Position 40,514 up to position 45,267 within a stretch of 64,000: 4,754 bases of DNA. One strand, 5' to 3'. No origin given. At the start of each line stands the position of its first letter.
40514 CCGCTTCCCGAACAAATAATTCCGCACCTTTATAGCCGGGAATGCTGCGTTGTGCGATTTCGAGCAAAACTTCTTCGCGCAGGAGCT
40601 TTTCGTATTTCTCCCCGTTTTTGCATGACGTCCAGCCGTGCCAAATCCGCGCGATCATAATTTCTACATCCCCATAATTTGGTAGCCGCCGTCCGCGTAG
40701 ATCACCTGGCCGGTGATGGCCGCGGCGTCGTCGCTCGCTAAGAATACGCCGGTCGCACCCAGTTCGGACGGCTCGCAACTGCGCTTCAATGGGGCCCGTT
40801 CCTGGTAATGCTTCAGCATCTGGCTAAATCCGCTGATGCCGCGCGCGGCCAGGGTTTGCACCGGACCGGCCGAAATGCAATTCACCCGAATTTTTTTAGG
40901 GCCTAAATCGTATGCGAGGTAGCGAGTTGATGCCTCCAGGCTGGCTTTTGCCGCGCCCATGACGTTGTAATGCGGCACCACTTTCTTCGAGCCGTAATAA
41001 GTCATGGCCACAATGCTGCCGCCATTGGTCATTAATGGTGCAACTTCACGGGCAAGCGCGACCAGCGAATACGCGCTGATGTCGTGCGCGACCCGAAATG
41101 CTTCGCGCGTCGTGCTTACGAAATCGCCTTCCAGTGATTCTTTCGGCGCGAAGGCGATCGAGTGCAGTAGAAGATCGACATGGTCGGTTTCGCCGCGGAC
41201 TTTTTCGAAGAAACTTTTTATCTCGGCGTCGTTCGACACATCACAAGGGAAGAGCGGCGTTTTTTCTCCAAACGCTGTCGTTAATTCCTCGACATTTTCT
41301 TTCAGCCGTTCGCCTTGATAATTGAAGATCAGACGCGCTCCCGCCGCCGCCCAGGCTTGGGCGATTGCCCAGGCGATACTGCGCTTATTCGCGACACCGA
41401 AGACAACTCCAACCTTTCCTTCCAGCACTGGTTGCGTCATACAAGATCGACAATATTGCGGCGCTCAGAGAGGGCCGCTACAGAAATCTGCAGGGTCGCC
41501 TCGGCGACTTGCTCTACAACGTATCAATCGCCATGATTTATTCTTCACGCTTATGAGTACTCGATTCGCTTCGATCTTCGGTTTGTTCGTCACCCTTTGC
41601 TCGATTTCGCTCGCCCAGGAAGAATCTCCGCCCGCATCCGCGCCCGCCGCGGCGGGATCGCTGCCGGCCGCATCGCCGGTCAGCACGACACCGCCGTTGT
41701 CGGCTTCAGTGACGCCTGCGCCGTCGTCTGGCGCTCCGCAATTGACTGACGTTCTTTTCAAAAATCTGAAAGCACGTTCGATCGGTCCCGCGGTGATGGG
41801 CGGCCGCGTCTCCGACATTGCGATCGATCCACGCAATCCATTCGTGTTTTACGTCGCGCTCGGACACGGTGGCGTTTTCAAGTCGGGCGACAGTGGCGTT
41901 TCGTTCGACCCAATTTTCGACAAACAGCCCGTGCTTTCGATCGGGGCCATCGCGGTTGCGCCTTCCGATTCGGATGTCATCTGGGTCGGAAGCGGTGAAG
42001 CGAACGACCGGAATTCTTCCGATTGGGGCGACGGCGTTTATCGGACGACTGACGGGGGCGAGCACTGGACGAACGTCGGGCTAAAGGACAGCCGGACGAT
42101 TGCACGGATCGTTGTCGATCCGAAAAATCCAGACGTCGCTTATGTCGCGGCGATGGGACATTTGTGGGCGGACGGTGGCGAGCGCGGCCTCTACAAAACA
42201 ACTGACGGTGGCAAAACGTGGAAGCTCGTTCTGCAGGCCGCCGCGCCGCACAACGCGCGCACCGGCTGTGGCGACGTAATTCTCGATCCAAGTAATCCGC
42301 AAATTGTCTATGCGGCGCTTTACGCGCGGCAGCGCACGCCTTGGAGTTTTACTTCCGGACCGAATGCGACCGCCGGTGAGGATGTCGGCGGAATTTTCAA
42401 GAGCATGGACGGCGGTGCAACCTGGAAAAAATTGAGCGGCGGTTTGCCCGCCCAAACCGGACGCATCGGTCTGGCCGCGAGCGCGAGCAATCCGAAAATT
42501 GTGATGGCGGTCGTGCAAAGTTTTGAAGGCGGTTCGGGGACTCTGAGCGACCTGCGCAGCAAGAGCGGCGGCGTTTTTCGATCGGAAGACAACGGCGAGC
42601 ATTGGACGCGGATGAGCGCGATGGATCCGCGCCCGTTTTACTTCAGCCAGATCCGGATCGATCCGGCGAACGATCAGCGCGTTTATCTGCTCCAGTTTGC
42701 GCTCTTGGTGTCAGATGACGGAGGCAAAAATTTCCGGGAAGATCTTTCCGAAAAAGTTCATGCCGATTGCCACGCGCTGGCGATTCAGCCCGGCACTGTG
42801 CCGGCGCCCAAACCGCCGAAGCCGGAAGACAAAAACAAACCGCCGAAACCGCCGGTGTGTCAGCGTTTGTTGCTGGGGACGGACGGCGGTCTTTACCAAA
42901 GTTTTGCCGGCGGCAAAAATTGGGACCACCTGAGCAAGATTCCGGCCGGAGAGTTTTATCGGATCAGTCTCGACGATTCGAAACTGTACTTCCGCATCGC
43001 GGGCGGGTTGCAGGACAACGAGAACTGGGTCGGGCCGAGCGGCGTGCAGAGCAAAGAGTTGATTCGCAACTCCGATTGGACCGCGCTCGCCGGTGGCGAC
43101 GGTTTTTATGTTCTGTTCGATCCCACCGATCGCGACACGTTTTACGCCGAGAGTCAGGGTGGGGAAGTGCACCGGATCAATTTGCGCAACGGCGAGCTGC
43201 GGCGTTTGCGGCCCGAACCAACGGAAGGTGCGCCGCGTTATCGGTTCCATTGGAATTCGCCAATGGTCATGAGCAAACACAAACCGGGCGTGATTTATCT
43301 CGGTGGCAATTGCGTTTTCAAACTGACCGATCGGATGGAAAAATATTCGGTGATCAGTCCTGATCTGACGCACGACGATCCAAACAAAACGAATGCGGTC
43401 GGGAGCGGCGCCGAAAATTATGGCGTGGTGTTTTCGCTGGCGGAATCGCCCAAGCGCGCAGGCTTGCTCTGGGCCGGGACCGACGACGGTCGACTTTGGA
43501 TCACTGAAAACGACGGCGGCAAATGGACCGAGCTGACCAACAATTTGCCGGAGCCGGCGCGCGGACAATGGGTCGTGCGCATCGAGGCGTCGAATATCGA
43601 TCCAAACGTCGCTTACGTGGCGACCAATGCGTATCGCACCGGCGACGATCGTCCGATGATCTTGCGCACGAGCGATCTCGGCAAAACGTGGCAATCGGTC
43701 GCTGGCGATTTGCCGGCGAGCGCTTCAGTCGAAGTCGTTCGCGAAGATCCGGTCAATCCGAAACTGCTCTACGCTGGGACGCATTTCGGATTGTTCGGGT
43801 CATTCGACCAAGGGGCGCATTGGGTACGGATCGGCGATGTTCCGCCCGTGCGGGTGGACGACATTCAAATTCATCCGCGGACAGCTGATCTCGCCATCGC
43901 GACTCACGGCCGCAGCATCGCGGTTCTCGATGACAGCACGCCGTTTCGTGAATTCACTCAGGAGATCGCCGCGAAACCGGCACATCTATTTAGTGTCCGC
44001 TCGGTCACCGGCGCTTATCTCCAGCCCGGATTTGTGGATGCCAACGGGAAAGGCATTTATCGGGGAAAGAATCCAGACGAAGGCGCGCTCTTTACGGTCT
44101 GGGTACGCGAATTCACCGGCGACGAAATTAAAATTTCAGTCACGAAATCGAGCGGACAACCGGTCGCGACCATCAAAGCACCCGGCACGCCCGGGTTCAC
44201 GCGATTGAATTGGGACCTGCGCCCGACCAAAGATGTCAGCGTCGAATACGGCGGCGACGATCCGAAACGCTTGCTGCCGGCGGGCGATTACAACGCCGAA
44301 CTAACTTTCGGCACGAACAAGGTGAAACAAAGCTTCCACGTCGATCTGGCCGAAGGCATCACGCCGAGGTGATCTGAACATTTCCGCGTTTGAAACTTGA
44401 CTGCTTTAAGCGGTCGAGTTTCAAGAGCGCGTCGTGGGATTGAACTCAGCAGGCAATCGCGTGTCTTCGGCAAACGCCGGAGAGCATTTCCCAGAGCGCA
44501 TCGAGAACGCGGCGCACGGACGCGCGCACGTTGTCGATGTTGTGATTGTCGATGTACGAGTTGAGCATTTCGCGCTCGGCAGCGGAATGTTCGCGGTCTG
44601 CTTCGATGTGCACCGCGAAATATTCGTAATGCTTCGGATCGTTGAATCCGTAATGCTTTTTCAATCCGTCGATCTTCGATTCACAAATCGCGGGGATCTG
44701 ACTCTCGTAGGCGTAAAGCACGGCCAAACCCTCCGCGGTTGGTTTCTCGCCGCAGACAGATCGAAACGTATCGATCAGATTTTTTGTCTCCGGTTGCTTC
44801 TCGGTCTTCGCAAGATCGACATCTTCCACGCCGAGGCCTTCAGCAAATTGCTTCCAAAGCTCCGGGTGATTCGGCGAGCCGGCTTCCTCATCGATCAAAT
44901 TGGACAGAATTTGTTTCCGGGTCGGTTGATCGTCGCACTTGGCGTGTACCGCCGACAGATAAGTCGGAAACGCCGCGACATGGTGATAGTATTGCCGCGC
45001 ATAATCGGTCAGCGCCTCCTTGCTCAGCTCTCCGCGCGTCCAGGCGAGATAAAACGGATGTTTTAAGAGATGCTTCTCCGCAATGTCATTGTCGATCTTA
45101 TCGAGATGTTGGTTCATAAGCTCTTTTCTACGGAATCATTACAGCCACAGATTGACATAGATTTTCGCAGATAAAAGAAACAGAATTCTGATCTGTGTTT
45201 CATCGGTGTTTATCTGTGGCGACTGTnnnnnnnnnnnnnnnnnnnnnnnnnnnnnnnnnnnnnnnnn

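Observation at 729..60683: Hyper-abundant 10-mer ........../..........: an uptake-signal-like genomic word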

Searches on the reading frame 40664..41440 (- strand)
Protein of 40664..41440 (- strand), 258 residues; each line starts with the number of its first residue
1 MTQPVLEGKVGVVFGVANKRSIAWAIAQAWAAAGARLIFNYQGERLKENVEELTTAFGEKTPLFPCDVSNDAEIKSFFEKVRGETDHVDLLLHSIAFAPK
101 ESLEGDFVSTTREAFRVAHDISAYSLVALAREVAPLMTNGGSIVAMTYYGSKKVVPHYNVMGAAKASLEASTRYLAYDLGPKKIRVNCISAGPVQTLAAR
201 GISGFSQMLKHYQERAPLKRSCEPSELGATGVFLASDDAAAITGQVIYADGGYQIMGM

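Call 28: search_protein_families(library=pfam, proteins=[window:40664-41440:-])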
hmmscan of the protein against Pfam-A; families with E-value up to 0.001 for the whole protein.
window:40664-41440:- (258 aa): 3 families
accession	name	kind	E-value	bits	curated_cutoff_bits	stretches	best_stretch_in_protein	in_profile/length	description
PF13561.12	adh_short_C2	-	6.6e-91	304.5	27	1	15-253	1-235/236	Enoyl-(Acyl carrier protein) reductase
PF00106.31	adh_short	-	1.5e-24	87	26.6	1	17-199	7-187/195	short chain dehydrogenase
PF23441.1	SDR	-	1e-06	28.8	27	1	69-252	75-254/258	SDR-like rossmann domain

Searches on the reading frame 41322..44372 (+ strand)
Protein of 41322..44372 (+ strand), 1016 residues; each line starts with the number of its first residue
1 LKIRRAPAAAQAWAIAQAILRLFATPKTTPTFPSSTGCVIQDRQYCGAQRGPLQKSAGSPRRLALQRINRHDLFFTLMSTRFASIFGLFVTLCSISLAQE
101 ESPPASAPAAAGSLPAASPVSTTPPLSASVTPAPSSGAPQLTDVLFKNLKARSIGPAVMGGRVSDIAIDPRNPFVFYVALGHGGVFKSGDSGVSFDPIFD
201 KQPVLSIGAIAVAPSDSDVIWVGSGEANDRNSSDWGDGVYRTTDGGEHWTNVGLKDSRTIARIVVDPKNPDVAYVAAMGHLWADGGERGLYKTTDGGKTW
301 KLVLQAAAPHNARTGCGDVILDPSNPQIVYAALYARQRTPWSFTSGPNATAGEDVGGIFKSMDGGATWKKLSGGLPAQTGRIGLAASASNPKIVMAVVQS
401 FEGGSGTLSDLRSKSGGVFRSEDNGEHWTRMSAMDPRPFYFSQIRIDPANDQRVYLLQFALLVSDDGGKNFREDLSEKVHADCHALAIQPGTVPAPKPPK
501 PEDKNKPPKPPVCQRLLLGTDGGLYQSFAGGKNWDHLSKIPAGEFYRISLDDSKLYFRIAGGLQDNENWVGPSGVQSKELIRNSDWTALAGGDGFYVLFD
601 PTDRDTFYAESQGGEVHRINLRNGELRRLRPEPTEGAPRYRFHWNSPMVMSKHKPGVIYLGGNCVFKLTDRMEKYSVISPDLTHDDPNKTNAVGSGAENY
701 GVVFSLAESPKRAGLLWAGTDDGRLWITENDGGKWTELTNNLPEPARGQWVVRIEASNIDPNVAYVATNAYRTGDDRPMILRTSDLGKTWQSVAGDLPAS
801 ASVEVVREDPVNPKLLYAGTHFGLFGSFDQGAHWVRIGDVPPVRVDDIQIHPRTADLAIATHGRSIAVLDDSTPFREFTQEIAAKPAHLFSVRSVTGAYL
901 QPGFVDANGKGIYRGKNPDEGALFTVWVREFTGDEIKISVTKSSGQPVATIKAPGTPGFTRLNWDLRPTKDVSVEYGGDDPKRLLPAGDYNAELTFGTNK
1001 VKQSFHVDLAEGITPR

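Call 28: search_protein_families(library=pfam, proteins=[window:41322-44372:+])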
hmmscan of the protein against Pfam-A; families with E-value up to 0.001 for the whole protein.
window:41322-44372:+ (1016 aa): 4 families
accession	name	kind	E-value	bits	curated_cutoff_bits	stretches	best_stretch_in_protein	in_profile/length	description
PF15902.12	Sortilin-Vps10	-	1.1e-22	80.9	33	1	185-306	3-115/446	Sortilin, neurotensin receptor 3,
PF02012.26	BNR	-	9.5e-07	28.3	27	0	291-302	1-12/12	BNR/Asp-box repeat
PF14870.12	PSII_BNR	-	1.3e-05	25.1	27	0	271-302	238-268/303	Photosynthesis system II assembly factor YCF48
PF13088.12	BNR_2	-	2.1e-05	24.5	31.4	0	231-331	132-228/277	BNR repeat-like domain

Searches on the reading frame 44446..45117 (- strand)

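Call 28: search_protein_families(library=pfam, proteins=[window:44446-45117:-])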
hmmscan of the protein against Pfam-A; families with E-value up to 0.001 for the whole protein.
window:44446-45117:- (223 aa): 2 families
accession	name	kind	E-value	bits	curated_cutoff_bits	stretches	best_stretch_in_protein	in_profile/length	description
PF14518.11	Haem_oxygenas_2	-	5.1e-33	114.8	28.9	1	38-208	2-176/177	Iron-containing redox enzyme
PF03070.21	TENA_THI-4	-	1.5e-29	103.7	22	1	15-208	9-200/210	TENA/THI-4/PQQC family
